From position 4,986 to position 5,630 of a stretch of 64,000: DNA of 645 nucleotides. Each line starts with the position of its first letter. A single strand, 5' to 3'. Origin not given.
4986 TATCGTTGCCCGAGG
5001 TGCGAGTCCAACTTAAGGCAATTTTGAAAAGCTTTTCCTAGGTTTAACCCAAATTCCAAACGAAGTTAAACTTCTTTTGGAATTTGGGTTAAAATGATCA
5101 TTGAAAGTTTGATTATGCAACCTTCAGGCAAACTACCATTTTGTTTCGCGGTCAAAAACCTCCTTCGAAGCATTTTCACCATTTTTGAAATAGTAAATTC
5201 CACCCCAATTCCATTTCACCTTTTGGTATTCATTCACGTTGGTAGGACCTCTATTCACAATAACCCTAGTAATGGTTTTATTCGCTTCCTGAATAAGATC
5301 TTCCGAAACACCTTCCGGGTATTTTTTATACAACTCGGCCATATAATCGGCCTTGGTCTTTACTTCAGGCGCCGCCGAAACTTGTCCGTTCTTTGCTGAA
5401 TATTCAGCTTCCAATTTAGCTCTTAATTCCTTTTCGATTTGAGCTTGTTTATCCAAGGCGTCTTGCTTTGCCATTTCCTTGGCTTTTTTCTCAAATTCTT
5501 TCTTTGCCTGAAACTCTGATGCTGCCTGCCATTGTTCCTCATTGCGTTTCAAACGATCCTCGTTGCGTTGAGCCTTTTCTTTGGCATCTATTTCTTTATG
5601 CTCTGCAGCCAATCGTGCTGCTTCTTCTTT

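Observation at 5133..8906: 1257-aa secreted TolA-like coiled-coil protein encoded largely by near-identical 153-bp and 240-bp tandem DNA repeats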

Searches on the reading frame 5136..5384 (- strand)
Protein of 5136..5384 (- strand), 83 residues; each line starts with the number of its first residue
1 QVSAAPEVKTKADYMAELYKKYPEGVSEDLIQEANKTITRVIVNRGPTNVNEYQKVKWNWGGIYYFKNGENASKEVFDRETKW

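Call 51: predict_structure(alignment_id=A3)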
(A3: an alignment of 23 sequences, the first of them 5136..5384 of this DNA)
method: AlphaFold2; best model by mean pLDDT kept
length: 83 residues; sequences in the alignment: 23
mean_pLDDT: 88.9   pTM: 0.72
mean pLDDT of the five models: 88.9, 85.4, 85.3, 85.3, 84.8
residues with pLDDT >= 90: 57; 70-90: 17; 50-70: 8; < 50: 1
segments of 3 or more residues with pLDDT < 50: none
pLDDT, mean of each block of 10 residues (from residue 1): 61 85 93 96 91 97 96 95 79
secondary structure, 60 per line:
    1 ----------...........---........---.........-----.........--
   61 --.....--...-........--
elements in order: H11-21 E25-32 E36-44 E50-58 E63-67 E70-72 H74-81

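Call 72: search_protein_representatives(alignment_id=A3)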
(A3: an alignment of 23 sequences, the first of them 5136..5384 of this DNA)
Query: 23 sequences, 80 profile positions. Proteins with E-value up to 0.001 (for the whole library): 1072; up to 1e-10: 306; up to 1e-30: 0. The best 150 are listed.
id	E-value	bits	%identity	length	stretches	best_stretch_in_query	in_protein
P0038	2.4e-22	94.7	-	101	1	2-77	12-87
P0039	1.1e-21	92.6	-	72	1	20-79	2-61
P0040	1.5e-21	92.2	-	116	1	8-79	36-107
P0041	6.9e-21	90.0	-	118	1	2-79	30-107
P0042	7.7e-21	89.9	-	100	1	7-76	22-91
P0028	2.2e-20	88.4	-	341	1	2-76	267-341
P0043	3.0e-20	88.0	-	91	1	7-78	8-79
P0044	3.7e-20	87.7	-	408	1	2-74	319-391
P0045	6.4e-20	86.9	-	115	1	5-77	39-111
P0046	1.1e-19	86.2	-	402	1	2-79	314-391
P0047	3.3e-19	84.6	-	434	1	3-78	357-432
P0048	2.2e-18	82.0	-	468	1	17-79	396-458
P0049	2.6e-18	81.8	-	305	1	5-75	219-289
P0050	2.8e-18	81.7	-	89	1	7-76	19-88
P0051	3.0e-18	81.6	-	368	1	9-76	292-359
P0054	1.1e-17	79.7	-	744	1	7-77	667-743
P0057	3.1e-17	78.3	-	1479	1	9-76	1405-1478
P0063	1.4e-16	76.3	-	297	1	2-78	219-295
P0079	1.5e-15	72.9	-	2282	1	7-77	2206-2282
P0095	6.3e-15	70.9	-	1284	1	7-76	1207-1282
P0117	4.0e-14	68.3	-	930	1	21-77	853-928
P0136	1.1e-13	67.0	-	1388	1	13-76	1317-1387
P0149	2.1e-13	66.1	-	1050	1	12-77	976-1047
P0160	3.0e-13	65.6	-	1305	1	21-74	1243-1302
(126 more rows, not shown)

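Call 77: find_encoding_contigs(protein=P0057, flank=6000, max_places=2)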
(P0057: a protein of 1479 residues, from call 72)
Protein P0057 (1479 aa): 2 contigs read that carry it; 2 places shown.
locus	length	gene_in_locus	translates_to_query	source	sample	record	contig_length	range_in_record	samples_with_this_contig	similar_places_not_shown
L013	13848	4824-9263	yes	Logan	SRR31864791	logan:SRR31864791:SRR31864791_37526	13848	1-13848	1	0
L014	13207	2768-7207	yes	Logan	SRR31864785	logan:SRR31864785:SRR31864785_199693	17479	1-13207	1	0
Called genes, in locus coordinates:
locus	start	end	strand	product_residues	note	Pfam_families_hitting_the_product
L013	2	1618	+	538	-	?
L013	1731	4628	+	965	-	PF18962:Por_Secre_tail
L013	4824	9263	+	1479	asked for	PF00515:TPR_1 (faint), PF07719:TPR_2 (faint), PF13181:TPR_8 (faint), PF13414:TPR_11 (faint)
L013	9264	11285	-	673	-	PF00515:TPR_1 (weak), PF13414:TPR_11 (weak), PF00515:TPR_1, PF07719:TPR_2 (weak), PF13181:TPR_8 (weak), PF25063:ARM_TT21_C (weak), PF13414:TPR_11 (weak), PF13431:TPR_17 (weak), +13 more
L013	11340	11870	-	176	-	PF00186:DHFR_1 (weak), PF01872:RibD_C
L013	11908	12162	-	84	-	-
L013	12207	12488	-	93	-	-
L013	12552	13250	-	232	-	PF05013:FGase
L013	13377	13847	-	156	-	?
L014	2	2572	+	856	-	?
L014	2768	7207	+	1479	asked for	PF00515:TPR_1 (faint), PF07719:TPR_2 (faint), PF13181:TPR_8 (faint), PF13414:TPR_11 (faint)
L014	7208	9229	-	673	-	PF00515:TPR_1 (weak), PF13414:TPR_11 (weak), PF00515:TPR_1, PF07719:TPR_2 (weak), PF13181:TPR_8 (weak), PF25063:ARM_TT21_C (weak), PF13414:TPR_11 (weak), PF13431:TPR_17 (weak), +13 more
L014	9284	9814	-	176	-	PF00186:DHFR_1 (weak), PF01872:RibD_C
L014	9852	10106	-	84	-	-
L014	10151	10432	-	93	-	-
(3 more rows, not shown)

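Call 80: search_protein_families(library=pfam, proteins=[P0079, P0095, P0057, P0136], max_evalue=0.01)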
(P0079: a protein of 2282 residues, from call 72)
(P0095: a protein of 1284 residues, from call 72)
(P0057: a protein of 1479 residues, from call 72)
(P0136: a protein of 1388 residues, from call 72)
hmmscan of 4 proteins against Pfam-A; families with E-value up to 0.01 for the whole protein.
P0079 (2282 aa): 13 families
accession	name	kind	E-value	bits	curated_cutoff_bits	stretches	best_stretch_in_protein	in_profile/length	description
PF07719.23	TPR_2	-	3.2e-46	152.1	27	0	1676-1699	8-31/34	Tetratricopeptide repeat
PF13181.12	TPR_8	-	5e-42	138.9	25.7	0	1446-1472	7-33/34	Tetratricopeptide repeat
PF00515.34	TPR_1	-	5.9e-16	58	27.8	0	1394-1415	12-33/34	Tetratricopeptide repeat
PF11221.13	Med21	-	3.2e-11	44.2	37.3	0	1075-1110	98-133/144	Subunit 21 of Mediator complex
PF13414.12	TPR_11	-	8.1e-08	32.3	26.8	0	1448-1473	2-27/42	TPR repeat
PF13428.12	TPR_14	-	1.2e-07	32.1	23.5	0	1445-1473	6-34/44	Tetratricopeptide repeat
PF25064.1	ARM_TT21_5th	-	1.5e-07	32.1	27.8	0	1961-2074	8-115/117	TT21 fifth ARM repeats domain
PF13424.12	TPR_12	-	5e-06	27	30.1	0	991-1016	10-34/77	Tetratricopeptide repeat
PF07431.17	DUF1512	-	5.8e-06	26.5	25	0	1081-1161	28-105/177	Protein of unknown function (DUF1512) N-terminal domain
PF21395.2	Arc_capsid_dom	-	1.6e-05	25.3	27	0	792-820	4-32/62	Activity-regulated cytoskeleton-associated protein, capsid domain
PF13432.12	TPR_16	-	0.00051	20.9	32.7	0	1445-1472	36-63/65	Tetratricopeptide repeat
PF13620.12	CarboxypepD_reg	-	0.0014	19.4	32.3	1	41-101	2-64/82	Carboxypeptidase regulatory-like domain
PF00903.31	Glyoxalase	-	0.0036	18.1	20.6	0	310-336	6-32/121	Glyoxalase/Bleomycin resistance protein/Dioxygenase superfamily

P0095 (1284 aa): 3 families
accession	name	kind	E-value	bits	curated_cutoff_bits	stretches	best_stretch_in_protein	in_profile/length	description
PF07719.23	TPR_2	-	9.1e-09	35.2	27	0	301-329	5-33/34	Tetratricopeptide repeat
PF13620.12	CarboxypepD_reg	-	2.2e-07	31.6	32.3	1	33-95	2-64/82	Carboxypeptidase regulatory-like domain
PF13715.12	CarbopepD_reg_2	-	2.6e-06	27.8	32.2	1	33-101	1-66/88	CarboxypepD_reg-like domain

P0057 (1479 aa): 6 families
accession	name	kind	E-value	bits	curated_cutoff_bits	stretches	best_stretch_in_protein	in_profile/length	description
PF00515.34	TPR_1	-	1.4e-20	72.6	27.8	0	331-352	8-29/34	Tetratricopeptide repeat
PF07719.23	TPR_2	-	5.2e-19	67.2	27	1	676-702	8-34/34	Tetratricopeptide repeat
PF13414.12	TPR_11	-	4.3e-18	65.1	26.8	1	331-360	1-30/42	TPR repeat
PF13181.12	TPR_8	-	2.9e-08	33.7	25.7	0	564-584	13-33/34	Tetratricopeptide repeat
PF13620.12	CarboxypepD_reg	-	5e-05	24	32.3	1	38-109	2-70/82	Carboxypeptidase regulatory-like domain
PF22902.2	NOMO1-like_9th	-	0.00071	19.8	27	1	47-103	11-65/75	BOS complex subunit NOMO1-like, beta sandwich domain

P0136 (1388 aa): 8 families
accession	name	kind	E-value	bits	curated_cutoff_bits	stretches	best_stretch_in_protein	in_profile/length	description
PF13414.12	TPR_11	-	2e-15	56.6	26.8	1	536-568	2-34/42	TPR repeat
PF07719.23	TPR_2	-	1.8e-14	53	27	0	340-369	5-34/34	Tetratricopeptide repeat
PF00515.34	TPR_1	-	9.8e-11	41.4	27.8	0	282-304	11-33/34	Tetratricopeptide repeat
PF13620.12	CarboxypepD_reg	-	4.5e-07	30.5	32.3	1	32-91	4-65/82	Carboxypeptidase regulatory-like domain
PF13181.12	TPR_8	-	4.5e-06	26.9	25.7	0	286-304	15-33/34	Tetratricopeptide repeat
PF17210.9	SdrD_B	-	0.00024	21.7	29.7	1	35-85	18-70/112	SdrD B-like domain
PF13715.12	CarbopepD_reg_2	-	0.0017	18.8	32.2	1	32-93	3-63/88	CarboxypepD_reg-like domain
PF14559.12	TPR_19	-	0.0098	16.6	25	0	475-513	2-40/68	Tetratricopeptide repeat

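Call 83: list_cluster_members(proteins=[P0079, P0095, P0136, P0160, P0149, P0117, P0054, P0044, P0049, P0063])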
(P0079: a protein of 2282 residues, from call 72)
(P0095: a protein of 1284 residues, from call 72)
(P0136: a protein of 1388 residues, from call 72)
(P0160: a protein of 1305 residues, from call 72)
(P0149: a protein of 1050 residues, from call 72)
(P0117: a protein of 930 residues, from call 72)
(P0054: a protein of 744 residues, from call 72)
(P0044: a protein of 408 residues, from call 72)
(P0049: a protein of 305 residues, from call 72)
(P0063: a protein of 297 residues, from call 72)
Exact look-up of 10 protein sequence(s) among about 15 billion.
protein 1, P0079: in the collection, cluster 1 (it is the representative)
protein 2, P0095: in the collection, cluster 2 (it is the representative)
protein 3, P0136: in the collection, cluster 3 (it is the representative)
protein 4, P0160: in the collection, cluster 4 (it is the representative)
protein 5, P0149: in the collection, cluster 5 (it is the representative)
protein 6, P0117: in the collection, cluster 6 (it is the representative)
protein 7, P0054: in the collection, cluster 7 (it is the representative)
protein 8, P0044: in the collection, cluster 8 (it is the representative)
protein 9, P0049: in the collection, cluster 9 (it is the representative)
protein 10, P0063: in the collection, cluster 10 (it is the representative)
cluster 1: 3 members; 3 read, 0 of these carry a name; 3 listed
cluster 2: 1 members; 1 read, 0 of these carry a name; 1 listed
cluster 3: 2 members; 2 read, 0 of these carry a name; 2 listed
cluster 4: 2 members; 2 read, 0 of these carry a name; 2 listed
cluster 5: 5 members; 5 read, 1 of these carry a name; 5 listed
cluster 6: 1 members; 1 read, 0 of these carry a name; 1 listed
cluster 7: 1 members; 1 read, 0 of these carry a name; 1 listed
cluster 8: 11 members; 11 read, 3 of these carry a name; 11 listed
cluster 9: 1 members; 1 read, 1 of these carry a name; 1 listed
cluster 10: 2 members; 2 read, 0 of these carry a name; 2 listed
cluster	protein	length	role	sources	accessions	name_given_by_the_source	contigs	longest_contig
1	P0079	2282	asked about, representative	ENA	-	-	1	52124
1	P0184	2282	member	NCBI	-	-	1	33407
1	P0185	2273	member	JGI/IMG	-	-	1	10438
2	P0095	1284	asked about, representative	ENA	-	-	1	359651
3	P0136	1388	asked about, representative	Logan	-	-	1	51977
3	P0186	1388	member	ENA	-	-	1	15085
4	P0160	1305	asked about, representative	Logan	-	-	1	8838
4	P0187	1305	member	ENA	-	-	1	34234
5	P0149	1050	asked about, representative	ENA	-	-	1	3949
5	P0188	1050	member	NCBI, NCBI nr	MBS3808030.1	MAG: tetratricopeptide repeat protein [Bacteroidales bacterium] | tetratricopeptide repeat protein [Bacteroidales bacterium]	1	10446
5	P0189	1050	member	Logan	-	-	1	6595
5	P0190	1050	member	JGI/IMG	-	-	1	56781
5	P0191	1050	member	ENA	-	-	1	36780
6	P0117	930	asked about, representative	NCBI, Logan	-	-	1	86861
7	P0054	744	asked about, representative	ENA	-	-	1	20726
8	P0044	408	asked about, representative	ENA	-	-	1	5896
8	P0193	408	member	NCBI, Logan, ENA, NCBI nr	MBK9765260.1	MAG: cell envelope integrity protein TolA [Flavobacteriales bacterium] | cell envelope integrity protein TolA [Flavobacteriales bacterium]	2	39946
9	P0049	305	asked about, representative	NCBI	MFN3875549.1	MAG: hypothetical protein ACK4L7_06520, partial [Flavobacteriales bacterium]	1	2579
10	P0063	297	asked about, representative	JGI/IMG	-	-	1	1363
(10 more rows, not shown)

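Call 85: search_protein_families(library=ncbifam, proteins=[P0193, P0057], max_evalue=0.01)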
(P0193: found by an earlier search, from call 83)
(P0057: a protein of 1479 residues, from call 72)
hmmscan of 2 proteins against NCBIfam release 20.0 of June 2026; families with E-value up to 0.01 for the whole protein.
P0193 (408 aa): 1 family
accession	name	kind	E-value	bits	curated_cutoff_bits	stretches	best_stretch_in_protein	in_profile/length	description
NF033741.1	NlpC_p60_RipA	exception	0.0037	16.4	625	1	158-263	143-242/457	NlpC/P60 family peptidoglycan endopeptidase RipA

P0057 (1479 aa): 3 families
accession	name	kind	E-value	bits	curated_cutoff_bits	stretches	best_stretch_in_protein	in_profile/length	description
NF042912.1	Amuc_1098_fam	equivalog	4.4e-05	21.7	750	1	531-712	22-198/805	Amuc_1098 family type IV pilus outer membrane protein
NF008520.0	PRK11447.1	equivalog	0.0013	16.6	858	1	432-503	345-416/1157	cellulose synthase complex outer membrane protein BcsC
NF053607.1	CHU_0125_OmpA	equivalog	0.0083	14.7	620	1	44-109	435-496/639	CHU_0125 family OmpA-like outer membrane integrity protein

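Call 102: search_solved_structures(query=A3, max_evalue=10)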
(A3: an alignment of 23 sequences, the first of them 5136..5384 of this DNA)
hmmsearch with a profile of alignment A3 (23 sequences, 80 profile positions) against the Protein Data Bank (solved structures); distinct sequences matched with E-value up to 10: 0.

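Call 103: search_protein_families(library=phrogs, proteins=[window:5136-5384:-], max_evalue=0.01)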
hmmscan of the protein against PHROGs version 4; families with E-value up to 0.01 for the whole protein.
window:5136-5384:- (83 aa): 0 families

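Call 105: fold_search(model_id=the predicted structure, library=pdb)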
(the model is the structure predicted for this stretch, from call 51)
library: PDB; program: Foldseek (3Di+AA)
matches with E <= 10: 720; with E <= 0.001: 0
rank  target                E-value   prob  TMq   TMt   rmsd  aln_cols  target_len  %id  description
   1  6m81_A                2.6e-02  1.00  0.47  0.18  12.2        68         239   19  Crystal structure of TylM1 Y14F bound to SAH and dTDP-phenol (released 2019-03-13)
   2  4oqd_B                3.3e-02  0.97  0.41  0.17  13.0        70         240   17  Crystal structure of the tylM1 N,N-dimethyltransferase in complex with SAH and TDP-Qui3NMe2 (released 2014-02-26)
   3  3pfg                  4.2e-02  0.99  0.47  0.18  12.0        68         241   19  X-Ray crystal structure the N,N-dimethyltransferase TylM1 from Streptomyces fradiae in complex with SAM and dTDP-phenol (released 2010-12-15)
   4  3px3_A                4.9e-02  0.99  0.47  0.18  12.0        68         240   19  Structure of TylM1 from Streptomyces fradiae H123A mutant in complex with SAH and dTDP-Quip3N (released 2010-12-22)
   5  4oqd_C                4.9e-02  0.99  0.46  0.18  13.2        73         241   19  Crystal structure of the tylM1 N,N-dimethyltransferase in complex with SAH and TDP-Qui3NMe2 (released 2014-02-26)
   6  6m82                  5.5e-02  0.99  0.47  0.18  12.2        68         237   19  Crystal structure of TylM1 Y14paF bound to SAH and dTDP-phenol (released 2019-03-13)
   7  6m83                  5.5e-02  0.99  0.47  0.18  12.2        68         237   19  Crystal structure of TylM1 S120A bound to SAH and dTDP-phenol (released 2019-03-13)
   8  6m81_B                5.5e-02  0.99  0.47  0.18  12.2        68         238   19  Crystal structure of TylM1 Y14F bound to SAH and dTDP-phenol (released 2019-03-13)
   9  4oqd_A                5.5e-02  0.93  0.41  0.17  11.8        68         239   18  Crystal structure of the tylM1 N,N-dimethyltransferase in complex with SAH and TDP-Qui3NMe2 (released 2014-02-26)
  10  6zz6_A                8.3e-02  1.00  0.49  0.13   2.8        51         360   12  Cryo-EM structure of S.cerevisiae cohesin-Scc2-DNA complex (released 2020-09-30)
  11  1w1w_B                1.1e-01  1.00  0.51  0.14   2.5        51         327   12  Sc Smc1hd:Scc1-C complex, ATPgS (released 2004-09-30)
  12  6wge_A                1.1e-01  1.00  0.49  0.12   3.5        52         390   13  Cryo-EM structure of human Cohesin-NIPBL-DNA complex without STAG1 (released 2020-05-20)
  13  6wg3_A                1.2e-01  0.99  0.48  0.08   3.6        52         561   13  Cryo-EM structure of human Cohesin-NIPBL-DNA complex (released 2020-05-20)
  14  9bk6_A                1.7e-01  0.80  0.42  0.35  13.4        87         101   15  Structure of B10_CYTX binder-complex (released 2024-10-09)
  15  4hh4_B                1.8e-01  0.96  0.48  0.18  11.7        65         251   14  Structure of the CcbJ Methyltransferase from Streptomyces caelestis (released 2013-10-30)
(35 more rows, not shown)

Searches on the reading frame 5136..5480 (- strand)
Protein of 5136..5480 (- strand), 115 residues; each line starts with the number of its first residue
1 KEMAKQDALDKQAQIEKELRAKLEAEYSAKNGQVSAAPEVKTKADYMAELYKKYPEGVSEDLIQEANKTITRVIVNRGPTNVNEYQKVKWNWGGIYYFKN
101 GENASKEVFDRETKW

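Call 17: search_solved_structures(query=window:5136-5480:-, max_evalue=10)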
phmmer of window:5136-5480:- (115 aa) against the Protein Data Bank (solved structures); distinct sequences matched with E-value up to 10: 0.

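Call 19: find_homologous_proteins(query=window:5136-5480:-, max_evalue=0.001)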
Query window:5136-5480:- (115 aa): 1 proteins with E <= 0.001 among 9 candidates.
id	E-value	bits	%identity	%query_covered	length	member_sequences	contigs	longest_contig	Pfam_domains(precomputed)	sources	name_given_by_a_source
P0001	5.0e-14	71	46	99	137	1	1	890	-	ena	-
